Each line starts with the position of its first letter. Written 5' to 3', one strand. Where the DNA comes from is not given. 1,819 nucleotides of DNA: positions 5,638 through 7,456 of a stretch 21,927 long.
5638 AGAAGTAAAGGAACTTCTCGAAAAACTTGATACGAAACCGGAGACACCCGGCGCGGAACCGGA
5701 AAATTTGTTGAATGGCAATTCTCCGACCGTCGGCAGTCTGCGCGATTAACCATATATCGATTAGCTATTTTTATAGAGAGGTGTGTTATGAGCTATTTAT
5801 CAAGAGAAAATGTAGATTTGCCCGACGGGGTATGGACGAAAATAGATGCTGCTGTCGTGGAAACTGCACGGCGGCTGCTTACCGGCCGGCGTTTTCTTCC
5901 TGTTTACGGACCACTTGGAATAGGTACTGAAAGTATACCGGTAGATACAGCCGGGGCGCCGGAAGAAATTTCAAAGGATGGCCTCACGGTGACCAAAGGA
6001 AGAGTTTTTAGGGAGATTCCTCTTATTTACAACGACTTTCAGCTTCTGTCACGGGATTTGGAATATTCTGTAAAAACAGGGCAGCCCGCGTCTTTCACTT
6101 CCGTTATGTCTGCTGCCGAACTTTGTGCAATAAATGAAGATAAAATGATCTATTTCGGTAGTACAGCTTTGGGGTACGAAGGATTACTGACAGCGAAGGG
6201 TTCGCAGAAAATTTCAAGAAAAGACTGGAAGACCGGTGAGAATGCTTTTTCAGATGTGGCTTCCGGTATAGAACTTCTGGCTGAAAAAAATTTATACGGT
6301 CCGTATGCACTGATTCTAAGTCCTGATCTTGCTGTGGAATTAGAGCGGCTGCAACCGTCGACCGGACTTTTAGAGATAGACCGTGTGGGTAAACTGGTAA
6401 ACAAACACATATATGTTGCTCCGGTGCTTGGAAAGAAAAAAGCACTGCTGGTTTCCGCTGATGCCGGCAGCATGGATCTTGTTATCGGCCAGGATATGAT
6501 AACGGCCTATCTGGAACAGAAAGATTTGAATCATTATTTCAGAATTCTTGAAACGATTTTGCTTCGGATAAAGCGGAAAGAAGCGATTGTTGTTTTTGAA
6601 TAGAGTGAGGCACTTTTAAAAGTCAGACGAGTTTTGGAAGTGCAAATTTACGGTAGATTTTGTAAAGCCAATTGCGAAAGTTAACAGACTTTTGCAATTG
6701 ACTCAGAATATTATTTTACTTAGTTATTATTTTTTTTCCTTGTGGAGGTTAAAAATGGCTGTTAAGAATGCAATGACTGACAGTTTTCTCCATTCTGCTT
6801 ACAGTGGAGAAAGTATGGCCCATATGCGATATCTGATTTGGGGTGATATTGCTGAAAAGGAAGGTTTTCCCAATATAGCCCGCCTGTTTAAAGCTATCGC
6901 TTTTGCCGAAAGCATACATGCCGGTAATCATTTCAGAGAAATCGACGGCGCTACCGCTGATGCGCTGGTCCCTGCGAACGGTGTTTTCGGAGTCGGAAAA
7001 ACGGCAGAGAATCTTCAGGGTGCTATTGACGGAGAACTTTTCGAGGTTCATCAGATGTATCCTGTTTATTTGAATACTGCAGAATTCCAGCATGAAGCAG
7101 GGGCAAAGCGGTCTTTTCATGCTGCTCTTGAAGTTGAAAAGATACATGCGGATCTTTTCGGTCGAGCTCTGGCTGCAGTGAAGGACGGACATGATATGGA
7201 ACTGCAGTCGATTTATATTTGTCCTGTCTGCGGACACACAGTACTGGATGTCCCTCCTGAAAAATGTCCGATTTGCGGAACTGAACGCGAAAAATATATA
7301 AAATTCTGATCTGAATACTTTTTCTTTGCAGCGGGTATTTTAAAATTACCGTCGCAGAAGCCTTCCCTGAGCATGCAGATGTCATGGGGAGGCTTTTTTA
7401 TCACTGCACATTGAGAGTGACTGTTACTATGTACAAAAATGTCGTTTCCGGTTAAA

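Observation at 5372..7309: Complete encapsulin nanocompartment operon (EncFtn cargo + shell) plus rubrerythrin placed immediately upstream of the nitrogenase operon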

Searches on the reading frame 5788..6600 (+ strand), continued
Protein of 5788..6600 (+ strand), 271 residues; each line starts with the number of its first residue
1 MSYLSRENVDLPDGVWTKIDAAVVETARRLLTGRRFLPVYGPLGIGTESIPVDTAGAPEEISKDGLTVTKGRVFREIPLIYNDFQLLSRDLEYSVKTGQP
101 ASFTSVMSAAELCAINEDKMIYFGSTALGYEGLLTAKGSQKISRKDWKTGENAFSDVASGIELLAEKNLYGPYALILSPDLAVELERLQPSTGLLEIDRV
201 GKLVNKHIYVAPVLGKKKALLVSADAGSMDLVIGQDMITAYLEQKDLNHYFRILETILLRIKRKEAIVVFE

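Call 17: find_related_loci(query=A1, collection=genome_contigs, flank=10000)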
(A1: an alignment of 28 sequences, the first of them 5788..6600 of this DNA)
Query A1 (271 aa) in genome_contigs; peptide patterns used: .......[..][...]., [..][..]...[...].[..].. (x = any residue, [..] = any of these).
354 stretches matched a pattern; 281 encode a relative of the query (tblastn E <= 1e-3); the best 80 are kept; 80 distinct loci.
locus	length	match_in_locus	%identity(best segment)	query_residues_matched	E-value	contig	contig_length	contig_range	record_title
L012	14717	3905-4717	71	1-271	3e-133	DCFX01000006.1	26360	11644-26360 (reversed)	MAG TPA_asm: Treponema sp. UBA1793 UBA1793_contig_9740, whole genome shotgun sequence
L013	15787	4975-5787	62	1-271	3e-113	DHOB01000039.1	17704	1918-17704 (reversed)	MAG TPA_asm: Ruminococcaceae bacterium UBA5401 UBA5401_contig_2966, whole genome shotgun sequence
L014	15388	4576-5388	63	1-271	4e-113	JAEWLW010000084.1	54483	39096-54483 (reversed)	MAG: Bacillota bacterium isolate OH_PDB_109 k127_1076245, whole genome shotgun sequence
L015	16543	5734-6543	60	1-270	2e-112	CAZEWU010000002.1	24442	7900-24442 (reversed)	MAG TPA_asm: uncultured Caldisericota bacterium isolate SRP089250_co1_174 genome assembly, contig: NODE_3206_length_2444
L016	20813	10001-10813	59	1-271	2e-111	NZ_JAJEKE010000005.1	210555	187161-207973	Lutispora saccharofermentans strain m25 5, whole genome shotgun sequence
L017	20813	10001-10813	59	1-271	6e-110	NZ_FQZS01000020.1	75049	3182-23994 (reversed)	Lutispora thermophila DSM 19022, whole genome shotgun sequence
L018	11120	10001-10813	60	1-271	5e-110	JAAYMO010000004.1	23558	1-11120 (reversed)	MAG: Clostridiales bacterium isolate AS20ysBPTH_38 2016_AS20, whole genome shotgun sequence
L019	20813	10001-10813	60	1-271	4e-110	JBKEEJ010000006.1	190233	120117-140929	MAG: Lachnoclostridium sp. isolate UW_FK_ANA1_1 LacMBR1_d7_pb47, whole genome shotgun sequence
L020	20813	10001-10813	59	1-271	6e-109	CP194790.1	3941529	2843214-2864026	Caproiciproducens sp. R1 chromosome, complete genome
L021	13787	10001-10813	58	1-271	2e-108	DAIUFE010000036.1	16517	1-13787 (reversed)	MAG TPA_asm: Caproicibacter sp. isolate CTOTU40123 NODE_2523_length_16517_cov_15.167720, whole genome shotgun sequence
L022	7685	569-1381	58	1-271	2e-108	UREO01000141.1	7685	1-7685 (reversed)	uncultured Ruminococcaceae bacterium isolate UMGS926 genome assembly, contig: NODE_798_length_7685_cov_15.339318, whole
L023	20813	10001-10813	59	1-271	6e-108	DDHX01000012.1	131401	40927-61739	MAG TPA_asm: Ruminococcaceae bacterium UBA1865 UBA1865_contig_642, whole genome shotgun sequence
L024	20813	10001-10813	57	1-271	5e-108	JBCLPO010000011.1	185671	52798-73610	Lachnospiraceae bacterium 54-53 voucher GPTB0138 scaffold11, whole genome shotgun sequence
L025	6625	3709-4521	61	1-271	1e-107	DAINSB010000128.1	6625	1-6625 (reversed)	MAG TPA_asm: Caproicibacter sp. isolate CTOTU40093 NODE_5989_length_6625_cov_3.494368, whole genome shotgun sequence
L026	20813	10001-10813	58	1-271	1e-107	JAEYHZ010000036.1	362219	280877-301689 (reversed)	MAG: Bacillota bacterium isolate OH_HFB_338 k127_2141567, whole genome shotgun sequence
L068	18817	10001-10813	59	1-271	5e-102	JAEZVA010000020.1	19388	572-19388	MAG: Bacillota bacterium isolate OH_PFB_105 k127_7018, whole genome shotgun sequence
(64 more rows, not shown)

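Call 21: search_protein_families(library=pfam, proteins=[L068:4929-5927:+, L068:5927-6742:+, L068:10902-11645:-, L068:11690-12568:+, L068:12585-13238:+, L068:13276-14586:+, L068:14601-15263:+, L068:4519-4899:+], max_evalue=0.001)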
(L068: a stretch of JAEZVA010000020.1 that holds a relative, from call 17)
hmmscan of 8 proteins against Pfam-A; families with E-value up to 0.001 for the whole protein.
L068:4929-5927:+ (333 aa): 1 family
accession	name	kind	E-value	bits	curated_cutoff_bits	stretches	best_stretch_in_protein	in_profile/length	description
PF22617.1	HCS_D2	-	3.6e-16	59.8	27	1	225-286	1-63/82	Homocitrate synthase post-HMGL domain-like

L068:5927-6742:+ (272 aa): 1 family
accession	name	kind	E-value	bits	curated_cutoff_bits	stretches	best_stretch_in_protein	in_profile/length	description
PF00682.25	HMGL-like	-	2.2e-65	221.1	29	1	7-242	4-240/260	HMGL-like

L068:10902-11645:- (247 aa): 0 families

L068:11690-12568:+ (293 aa): 1 family
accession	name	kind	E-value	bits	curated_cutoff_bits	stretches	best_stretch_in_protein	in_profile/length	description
PF16481.10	DUF5058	-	3.5e-68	230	28.2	1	66-283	1-222/222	Domain of unknown function (DUF5058)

L068:12585-13238:+ (218 aa): 0 families

L068:13276-14586:+ (437 aa): 3 families
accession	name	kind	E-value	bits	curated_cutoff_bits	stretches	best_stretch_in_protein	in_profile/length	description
PF01546.33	Peptidase_M20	-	3.4e-25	89.6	24.6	1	74-435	1-205/206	Peptidase family M20/M25/M40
PF07687.19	M20_dimer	-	1.6e-12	47.8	21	1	191-335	1-100/107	Peptidase dimerisation domain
PF04389.22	Peptidase_M28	-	8.4e-05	22.8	21.3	1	64-173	6-97/193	Peptidase family M28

L068:14601-15263:+ (221 aa): 0 families

L068:4519-4899:+ (127 aa): 3 families
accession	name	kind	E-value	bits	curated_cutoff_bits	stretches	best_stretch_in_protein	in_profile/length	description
PF01257.25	2Fe-2S_thioredx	-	3.9e-09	36.9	24.8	1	29-114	64-143/145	Thioredoxin-like [2Fe-2S] ferredoxin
PF07845.16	DUF1636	-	2e-07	31.8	31.6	1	33-113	1-85/117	Protein of unknown function (DUF1636)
PF06999.17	Suc_Fer-like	-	3.1e-06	27.8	34.9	1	29-125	95-188/191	Sucrase/ferredoxin-like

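Call 34: list_cluster_members(proteins=[window:5788-6600:+, window:5372-5746:+, window:6755-7306:+, window:3346-5022:+, window:11031-12404:+, P0125, P0123, P0122])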
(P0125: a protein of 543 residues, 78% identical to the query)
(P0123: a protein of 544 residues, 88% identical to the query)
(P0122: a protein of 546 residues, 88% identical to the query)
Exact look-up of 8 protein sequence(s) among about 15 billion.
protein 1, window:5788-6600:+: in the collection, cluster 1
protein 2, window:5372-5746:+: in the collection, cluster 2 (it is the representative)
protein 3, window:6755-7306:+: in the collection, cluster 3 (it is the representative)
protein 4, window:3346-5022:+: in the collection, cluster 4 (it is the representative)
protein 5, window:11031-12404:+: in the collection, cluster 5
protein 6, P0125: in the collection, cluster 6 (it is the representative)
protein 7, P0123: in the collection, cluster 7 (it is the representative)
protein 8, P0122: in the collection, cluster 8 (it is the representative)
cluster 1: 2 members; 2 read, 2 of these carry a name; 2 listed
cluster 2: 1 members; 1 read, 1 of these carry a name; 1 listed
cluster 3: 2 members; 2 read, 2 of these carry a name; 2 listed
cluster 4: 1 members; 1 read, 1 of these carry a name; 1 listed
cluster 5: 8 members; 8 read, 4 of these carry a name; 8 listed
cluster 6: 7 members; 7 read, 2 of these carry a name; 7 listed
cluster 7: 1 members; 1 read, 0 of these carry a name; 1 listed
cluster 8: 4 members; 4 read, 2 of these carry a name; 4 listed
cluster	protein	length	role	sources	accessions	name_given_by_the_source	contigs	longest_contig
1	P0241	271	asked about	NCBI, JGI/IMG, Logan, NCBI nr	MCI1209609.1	MAG: bacteriocin family protein [Treponema sp.] | uncharacterized linocin/CFP29 family protein | bacteriocin family protein [Treponema sp.]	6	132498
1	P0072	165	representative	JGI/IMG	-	uncharacterized linocin/CFP29 family protein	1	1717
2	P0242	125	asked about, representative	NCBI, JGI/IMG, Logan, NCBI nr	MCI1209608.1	MAG: demethoxyubiquinone hydroxylase family protein [Treponema sp.] | rubrerythrin | demethoxyubiquinone hydroxylase family protein [Treponema sp.]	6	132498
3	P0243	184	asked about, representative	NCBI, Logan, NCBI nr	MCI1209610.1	MAG: rubrerythrin family protein [Treponema sp.] | rubrerythrin family protein [Treponema sp.]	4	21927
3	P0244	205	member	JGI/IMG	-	rubrerythrin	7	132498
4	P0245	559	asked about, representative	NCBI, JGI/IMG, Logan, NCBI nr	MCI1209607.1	MAG: carbon starvation protein A [Treponema sp.] | carbon starvation protein | carbon starvation protein A [Treponema sp.]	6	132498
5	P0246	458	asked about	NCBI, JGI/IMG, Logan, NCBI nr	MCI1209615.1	MAG: nitrogenase molybdenum-iron protein subunit beta [Treponema sp.] | nitrogenase molybdenum-iron protein beta chain | nitrogenase molybdenum-iron protein subunit beta [Treponema sp.]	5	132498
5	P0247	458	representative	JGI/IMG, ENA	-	-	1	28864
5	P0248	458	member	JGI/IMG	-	nitrogenase molybdenum-iron protein beta chain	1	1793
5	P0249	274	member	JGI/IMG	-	nitrogenase molybdenum-iron protein beta chain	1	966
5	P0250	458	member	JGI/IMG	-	nitrogenase molybdenum-iron protein beta chain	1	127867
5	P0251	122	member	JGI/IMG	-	-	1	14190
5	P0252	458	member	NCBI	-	-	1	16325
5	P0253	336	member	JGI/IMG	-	-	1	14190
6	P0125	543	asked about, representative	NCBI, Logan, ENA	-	-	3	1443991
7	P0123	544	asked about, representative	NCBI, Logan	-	-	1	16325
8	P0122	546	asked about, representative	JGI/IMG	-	nitrogenase molybdenum-iron protein alpha chain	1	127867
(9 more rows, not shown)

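Call 35: search_solved_structures(query=window:5788-6600:+, show_alignments=1, max_evalue=1e-10)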
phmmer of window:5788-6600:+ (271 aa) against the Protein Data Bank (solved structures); distinct sequences matched with E-value up to 1e-10: 29.
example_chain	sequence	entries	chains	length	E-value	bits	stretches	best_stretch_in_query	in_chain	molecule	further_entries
4pt2_P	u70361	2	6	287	1.6e-55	191.5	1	10-270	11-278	Encapsulin protein | Type 1 encapsulin shell protein EncA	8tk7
7s4q_A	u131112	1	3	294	1.8e-55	191.4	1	10-270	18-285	EncA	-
7s20_A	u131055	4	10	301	1.9e-55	191.3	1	10-270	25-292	EncA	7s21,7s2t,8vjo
9i8e_C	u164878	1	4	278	5.1e-54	186.6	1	1-270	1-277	Encapsulin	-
9i8f_C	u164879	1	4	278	1.8e-53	184.8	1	1-270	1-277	Encapsulin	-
8v4n_A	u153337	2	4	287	2.8e-53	184.2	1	10-270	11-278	Type 1 encapsulin shell protein EncA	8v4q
9fy6_A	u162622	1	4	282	2.4e-50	174.6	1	11-270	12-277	Bacteriocin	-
9b9i_A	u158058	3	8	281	1.6e-49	171.9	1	10-270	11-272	Type 1 encapsulin shell protein EncA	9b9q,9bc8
6nj8_A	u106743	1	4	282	2.4e-49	171.4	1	11-268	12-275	Encapsulating protein for a DyP-type peroxidase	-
7mh2_A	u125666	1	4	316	1.4e-47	165.6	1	11-268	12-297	T4GALA Engineered Protein Nanocage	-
8rvj_A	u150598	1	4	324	1.9e-47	165.1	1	69-268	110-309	Type 1 encapsulin shell protein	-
9zvv_A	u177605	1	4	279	3.1e-42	148.1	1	11-268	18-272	Type 1 encapsulin shell protein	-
9zw3_A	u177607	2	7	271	4.8e-41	144.1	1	11-268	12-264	Type 1 encapsulin shell protein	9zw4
7bcv_A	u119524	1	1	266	5.8e-14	55.4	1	4-244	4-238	Linocin-M18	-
7boj_A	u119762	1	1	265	8.7e-14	54.8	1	3-251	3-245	29 kDa antigen Cfp29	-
3dkt_A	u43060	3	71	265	4.4e-13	52.5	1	1-269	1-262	Maritimacin | Type 1 encapsulin shell protein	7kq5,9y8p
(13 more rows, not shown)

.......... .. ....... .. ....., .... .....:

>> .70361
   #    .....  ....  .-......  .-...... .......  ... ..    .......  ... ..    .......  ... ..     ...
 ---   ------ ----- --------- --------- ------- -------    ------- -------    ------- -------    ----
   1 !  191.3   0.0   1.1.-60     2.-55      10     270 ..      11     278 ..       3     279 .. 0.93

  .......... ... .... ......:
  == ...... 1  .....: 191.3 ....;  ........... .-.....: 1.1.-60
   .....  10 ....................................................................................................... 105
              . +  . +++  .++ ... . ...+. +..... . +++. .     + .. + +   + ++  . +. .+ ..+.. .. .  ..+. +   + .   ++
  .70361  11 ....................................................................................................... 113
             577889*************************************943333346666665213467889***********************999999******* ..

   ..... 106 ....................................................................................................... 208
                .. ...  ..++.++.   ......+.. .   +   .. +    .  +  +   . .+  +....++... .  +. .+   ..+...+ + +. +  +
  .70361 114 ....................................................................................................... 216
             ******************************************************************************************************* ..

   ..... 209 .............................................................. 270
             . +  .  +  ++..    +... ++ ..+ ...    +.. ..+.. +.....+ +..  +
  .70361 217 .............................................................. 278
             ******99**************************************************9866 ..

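Call 60: predict_structure(alignment_id=A1)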
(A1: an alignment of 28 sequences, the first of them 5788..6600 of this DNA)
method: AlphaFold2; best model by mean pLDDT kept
length: 271 residues; sequences in the alignment: 28
mean_pLDDT: 55.5   pTM: 0.45
mean pLDDT of the five models: 55.5, 44.0, 42.3, 41.8, 41.7
residues with pLDDT >= 90: 0; 70-90: 82; 50-70: 63; < 50: 126
segments of 3 or more residues with pLDDT < 50: 1-4, 25-88, 105-131, 232-257
pLDDT, mean of each block of 10 residues (from residue 1): 52 71 50 30 30 38 37 29 43 57 49 39 39 56 60 79 85 81 77 78 84 71 70 39 32 44 77 72
secondary structure, 60 per line:
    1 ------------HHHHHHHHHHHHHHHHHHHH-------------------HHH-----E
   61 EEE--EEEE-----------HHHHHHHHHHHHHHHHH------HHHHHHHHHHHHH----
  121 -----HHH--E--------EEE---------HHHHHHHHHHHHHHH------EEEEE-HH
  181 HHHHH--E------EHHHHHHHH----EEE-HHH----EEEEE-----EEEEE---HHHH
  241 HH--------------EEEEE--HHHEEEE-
elements in order: H13-32 E60-63 E66-69 H81-97 H104-116 E140-142 H152-166 E173-177 H179-185 H196-203 E208-210 E219-223 E229-233 H237-242 E257-261 E267-270

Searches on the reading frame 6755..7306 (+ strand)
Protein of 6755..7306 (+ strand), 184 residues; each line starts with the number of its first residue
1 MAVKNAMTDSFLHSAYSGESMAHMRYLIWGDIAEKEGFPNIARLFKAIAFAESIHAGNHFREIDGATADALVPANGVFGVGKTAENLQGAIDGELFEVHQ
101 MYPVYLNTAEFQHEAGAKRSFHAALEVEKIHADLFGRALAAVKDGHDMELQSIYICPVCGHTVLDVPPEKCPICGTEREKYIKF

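Call 5: search_protein_families(library=pfam, proteins=[window:6755-7306:+], max_evalue=0.01)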
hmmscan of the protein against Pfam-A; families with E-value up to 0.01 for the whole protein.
window:6755-7306:+ (184 aa): 4 families
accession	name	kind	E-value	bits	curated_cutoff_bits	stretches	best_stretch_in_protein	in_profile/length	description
PF02915.23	Rubrerythrin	-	8e-25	88.2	22.8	1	11-138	2-136/137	Rubrerythrin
PF21349.2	RUBY_RBDX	-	1e-08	34.9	26.5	1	154-181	1-29/30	Rubrerythrin, rubredoxin-like domain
PF19335.5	HMBD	-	0.00065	20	23.6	1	154-176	2-23/28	Heavy metal binding domain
PF13248.11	Zn_ribbon_3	-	0.005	16.7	27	1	155-176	4-24/26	zinc-ribbon domain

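Call 6: search_protein_families(library=ncbifam, proteins=[window:6755-7306:+], max_evalue=0.01)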
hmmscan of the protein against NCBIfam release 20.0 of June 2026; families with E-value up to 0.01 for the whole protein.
window:6755-7306:+ (184 aa): 3 families
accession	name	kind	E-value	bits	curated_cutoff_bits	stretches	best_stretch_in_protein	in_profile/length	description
NF045783.1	Nigrythrn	equivalog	6.9e-28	98.1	340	1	8-184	29-202/202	nigerythrin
NF045767.1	RuberyRbr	equivalog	1.9e-26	93.3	200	1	3-180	4-186/194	rubrerythrin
NF033497.1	rubre_like_arch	subfamily_domain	0.0074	16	32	0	154-177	1-25/34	rubrerythrin-like domain-containing protein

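Call 49: search_solved_structures(query=window:6755-7306:+, show_alignments=1, max_evalue=0.00001)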
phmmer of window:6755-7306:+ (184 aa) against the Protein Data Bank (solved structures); distinct sequences matched with E-value up to 0.00001: 22.
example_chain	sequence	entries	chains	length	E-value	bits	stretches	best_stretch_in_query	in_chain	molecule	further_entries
1nnq_A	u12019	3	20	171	1.7e-57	197.3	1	1-184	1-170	Rubrerythrin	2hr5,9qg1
3mps_A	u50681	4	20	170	5e-57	195.8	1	3-184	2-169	Rubrerythrin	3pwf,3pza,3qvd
1yux_A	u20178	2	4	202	2.2e-20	76.4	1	11-181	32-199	Nigerythrin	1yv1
1yuz_A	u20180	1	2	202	2.5e-20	76.2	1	11-181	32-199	Nigerythrin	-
9onm_A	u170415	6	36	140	5.9e-16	62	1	3-142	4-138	Rubrerythrin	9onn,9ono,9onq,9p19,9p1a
4di0_A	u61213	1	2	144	6.8e-16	61.8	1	3-142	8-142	Rubrerythrin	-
1j30_A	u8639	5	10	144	7.2e-16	61.7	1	4-145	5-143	144aa long hypothetical rubrerythrin | Sulerythrin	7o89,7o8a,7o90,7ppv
7ppt_A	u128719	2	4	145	7.3e-16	61.7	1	4-145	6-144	Sulerythrin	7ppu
7o8d_A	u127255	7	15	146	7.6e-16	61.6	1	4-145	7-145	Sulerythrin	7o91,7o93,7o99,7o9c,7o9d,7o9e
9s4o_A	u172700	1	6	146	7.6e-16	61.6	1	4-145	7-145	Sulerythrin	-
8fuh_A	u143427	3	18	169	1.4e-15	60.8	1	3-142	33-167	Rubrerythrin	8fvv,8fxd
9s3w_A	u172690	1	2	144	1.8e-15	60.4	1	4-145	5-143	Sulerythrin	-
9s4r_A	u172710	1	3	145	1.9e-15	60.3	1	4-145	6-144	Sulerythrin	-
9s59_A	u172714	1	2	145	1.9e-15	60.3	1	4-145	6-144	Sulerythrin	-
9s4p_A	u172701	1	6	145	1.9e-15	60.3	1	4-145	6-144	Sulerythrin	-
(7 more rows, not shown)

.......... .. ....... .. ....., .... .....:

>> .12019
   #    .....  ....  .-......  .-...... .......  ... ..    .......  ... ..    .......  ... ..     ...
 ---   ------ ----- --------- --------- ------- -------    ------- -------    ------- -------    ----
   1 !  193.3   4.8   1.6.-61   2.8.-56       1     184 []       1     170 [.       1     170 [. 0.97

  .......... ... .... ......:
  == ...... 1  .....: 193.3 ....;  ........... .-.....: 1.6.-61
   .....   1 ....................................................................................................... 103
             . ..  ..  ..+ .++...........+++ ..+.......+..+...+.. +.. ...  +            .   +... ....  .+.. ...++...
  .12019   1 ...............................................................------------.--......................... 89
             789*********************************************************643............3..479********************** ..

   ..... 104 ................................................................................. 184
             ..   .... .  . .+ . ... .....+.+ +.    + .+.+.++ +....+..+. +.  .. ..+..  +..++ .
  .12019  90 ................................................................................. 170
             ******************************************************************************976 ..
